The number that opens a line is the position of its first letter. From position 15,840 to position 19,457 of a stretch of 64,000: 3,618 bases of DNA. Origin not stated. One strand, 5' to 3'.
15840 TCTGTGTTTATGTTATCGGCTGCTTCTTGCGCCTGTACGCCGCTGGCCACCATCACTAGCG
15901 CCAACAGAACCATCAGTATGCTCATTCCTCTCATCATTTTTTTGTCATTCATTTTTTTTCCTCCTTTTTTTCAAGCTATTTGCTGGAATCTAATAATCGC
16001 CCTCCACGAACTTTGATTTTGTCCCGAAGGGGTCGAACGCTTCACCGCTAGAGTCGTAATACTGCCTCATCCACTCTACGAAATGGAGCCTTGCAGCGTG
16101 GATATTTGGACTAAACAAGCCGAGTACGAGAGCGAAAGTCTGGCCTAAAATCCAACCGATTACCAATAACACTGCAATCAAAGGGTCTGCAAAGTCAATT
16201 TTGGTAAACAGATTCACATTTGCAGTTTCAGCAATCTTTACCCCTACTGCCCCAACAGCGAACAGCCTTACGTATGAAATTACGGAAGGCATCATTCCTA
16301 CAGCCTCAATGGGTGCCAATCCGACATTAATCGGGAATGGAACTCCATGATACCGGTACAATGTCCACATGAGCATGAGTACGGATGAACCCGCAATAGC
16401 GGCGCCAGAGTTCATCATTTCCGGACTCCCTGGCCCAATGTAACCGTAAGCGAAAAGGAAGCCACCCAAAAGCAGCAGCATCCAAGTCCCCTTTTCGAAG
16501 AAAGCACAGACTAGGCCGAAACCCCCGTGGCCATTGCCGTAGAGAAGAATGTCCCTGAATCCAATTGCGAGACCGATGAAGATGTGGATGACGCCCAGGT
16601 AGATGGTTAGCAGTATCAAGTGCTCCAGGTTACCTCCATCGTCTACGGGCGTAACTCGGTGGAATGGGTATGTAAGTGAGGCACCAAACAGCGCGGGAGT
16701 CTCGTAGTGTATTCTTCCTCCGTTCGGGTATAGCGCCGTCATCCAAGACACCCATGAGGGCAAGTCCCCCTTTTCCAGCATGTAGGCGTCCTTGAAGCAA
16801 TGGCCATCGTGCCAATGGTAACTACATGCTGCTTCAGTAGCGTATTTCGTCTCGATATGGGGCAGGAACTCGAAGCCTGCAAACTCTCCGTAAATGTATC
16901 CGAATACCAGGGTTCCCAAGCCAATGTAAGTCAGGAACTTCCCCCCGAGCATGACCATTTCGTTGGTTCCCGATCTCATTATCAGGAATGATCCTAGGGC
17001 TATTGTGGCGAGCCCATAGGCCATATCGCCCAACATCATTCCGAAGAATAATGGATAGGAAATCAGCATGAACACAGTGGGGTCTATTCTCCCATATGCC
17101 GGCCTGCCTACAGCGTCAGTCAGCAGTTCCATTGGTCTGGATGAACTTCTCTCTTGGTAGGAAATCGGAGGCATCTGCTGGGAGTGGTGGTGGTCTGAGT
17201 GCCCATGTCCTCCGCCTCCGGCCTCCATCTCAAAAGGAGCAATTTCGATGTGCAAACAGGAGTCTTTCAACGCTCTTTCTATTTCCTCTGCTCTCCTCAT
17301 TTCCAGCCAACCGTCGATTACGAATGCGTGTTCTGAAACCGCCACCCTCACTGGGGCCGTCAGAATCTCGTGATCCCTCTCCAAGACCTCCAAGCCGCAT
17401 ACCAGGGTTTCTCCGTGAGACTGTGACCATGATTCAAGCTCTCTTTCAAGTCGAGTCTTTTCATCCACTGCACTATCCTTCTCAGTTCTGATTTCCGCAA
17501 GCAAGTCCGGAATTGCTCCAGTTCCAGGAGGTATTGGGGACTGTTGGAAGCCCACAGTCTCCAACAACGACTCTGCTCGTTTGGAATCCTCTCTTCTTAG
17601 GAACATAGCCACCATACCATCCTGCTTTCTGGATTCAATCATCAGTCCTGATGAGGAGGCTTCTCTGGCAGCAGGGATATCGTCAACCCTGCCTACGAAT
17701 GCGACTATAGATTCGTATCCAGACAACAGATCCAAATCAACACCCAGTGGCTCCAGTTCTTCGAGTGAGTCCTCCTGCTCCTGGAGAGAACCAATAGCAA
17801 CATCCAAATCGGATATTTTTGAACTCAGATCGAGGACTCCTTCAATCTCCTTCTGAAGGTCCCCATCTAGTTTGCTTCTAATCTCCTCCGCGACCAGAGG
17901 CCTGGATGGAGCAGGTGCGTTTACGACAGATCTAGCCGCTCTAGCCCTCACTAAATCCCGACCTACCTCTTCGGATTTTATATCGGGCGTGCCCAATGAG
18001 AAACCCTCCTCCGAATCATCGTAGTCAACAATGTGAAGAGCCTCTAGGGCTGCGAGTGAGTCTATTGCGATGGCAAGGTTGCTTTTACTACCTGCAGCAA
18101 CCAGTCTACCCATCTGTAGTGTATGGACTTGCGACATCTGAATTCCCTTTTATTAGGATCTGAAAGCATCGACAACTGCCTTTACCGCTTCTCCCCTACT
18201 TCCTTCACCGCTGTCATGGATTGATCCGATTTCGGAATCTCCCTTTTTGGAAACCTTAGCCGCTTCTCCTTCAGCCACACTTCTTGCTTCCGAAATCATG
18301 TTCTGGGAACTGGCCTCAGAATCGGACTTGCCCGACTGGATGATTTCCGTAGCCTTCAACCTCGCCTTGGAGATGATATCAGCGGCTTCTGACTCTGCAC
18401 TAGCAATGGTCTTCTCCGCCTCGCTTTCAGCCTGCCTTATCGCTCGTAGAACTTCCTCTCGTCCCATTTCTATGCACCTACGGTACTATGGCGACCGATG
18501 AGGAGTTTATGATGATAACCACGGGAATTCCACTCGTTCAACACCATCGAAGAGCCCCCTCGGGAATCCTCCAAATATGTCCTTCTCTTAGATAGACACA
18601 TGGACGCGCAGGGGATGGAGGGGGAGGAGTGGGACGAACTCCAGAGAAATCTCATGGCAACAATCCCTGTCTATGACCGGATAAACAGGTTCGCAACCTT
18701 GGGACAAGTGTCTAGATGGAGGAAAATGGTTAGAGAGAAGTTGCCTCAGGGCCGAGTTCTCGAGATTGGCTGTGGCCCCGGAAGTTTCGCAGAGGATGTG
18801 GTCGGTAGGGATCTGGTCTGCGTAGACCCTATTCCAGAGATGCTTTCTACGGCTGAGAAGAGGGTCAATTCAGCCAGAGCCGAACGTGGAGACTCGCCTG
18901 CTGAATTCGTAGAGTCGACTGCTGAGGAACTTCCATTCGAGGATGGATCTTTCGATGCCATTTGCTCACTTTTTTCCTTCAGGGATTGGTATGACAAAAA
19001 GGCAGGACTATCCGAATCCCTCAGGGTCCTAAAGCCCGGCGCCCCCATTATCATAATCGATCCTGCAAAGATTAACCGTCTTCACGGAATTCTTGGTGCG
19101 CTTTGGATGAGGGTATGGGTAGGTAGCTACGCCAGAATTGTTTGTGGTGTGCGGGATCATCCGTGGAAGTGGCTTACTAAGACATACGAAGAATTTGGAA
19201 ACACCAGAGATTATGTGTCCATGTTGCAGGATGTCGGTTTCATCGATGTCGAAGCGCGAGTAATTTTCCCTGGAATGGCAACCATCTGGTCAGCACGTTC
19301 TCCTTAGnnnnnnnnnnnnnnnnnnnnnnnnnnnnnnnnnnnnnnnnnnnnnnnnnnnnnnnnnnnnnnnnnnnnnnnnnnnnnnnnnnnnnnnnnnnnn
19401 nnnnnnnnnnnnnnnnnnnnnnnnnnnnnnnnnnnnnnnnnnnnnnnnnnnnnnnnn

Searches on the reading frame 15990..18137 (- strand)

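Call 28: search_protein_families(library=pfam, proteins=[window:15990-18137:-], max_evalue=0.001)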
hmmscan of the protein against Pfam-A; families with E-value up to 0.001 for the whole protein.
window:15990-18137:- (715 aa): 1 family
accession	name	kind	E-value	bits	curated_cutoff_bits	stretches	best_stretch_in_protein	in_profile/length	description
PF01496.24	V_ATPase_I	-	4.4e-17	61.8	30.7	2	264-419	301-456/815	V-type ATPase 116kDa subunit family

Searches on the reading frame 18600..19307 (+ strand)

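Call 28: search_protein_families(library=pfam, proteins=[window:18600-19307:+], max_evalue=0.001)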
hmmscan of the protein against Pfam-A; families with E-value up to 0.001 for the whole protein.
window:18600-19307:+ (235 aa): 6 families
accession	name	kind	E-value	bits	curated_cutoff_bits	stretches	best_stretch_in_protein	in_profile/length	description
PF01209.24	Ubie_methyltran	-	4.9e-22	78.9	20.1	1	24-229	19-228/233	ubiE/COQ5 methyltransferase family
PF08241.18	Methyltransf_11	-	9.6e-20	71.5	21.2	1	54-151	1-94/95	Methyltransferase domain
PF13649.12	Methyltransf_25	-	3.4e-17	63.3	27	1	53-147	1-96/97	Methyltransferase domain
PF08242.18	Methyltransf_12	-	8.1e-11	43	30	1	54-148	1-96/98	Methyltransferase domain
PF13847.12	Methyltransf_31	-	2.2e-10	40.8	27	1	51-156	5-113/145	Methyltransferase domain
PF13489.12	Methyltransf_23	-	1.5e-07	31.7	27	1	46-157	19-121/164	Methyltransferase domain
